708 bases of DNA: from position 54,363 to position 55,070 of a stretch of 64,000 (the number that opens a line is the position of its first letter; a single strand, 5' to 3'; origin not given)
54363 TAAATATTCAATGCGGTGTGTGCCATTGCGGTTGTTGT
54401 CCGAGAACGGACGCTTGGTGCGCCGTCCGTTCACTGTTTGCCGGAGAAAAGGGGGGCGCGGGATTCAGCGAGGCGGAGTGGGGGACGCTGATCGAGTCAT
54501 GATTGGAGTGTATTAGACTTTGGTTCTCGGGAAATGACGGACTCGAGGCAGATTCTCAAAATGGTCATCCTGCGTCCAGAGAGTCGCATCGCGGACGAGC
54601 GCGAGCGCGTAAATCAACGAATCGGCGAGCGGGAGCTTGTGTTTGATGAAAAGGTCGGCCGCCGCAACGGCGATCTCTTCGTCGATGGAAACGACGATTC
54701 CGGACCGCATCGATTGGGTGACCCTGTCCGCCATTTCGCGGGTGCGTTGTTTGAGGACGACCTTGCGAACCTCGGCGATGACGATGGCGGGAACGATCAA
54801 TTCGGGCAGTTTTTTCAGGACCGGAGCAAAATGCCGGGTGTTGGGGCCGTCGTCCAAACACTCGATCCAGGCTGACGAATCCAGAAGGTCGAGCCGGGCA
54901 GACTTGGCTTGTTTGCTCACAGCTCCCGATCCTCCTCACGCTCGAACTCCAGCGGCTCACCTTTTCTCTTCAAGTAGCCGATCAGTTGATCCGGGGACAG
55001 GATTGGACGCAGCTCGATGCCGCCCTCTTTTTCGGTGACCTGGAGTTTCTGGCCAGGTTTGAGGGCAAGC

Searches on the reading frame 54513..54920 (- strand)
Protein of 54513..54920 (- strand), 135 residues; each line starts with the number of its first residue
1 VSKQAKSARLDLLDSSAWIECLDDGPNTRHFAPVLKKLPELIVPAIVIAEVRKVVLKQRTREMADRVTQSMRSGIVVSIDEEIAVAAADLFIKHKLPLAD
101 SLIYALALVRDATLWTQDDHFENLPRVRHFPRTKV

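Call 71: search_solved_structures(query=window:54513-54920:-, max_evalue=0.01, show_alignments=5)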
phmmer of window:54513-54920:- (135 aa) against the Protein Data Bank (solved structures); distinct sequences matched with E-value up to 0.01: 0.
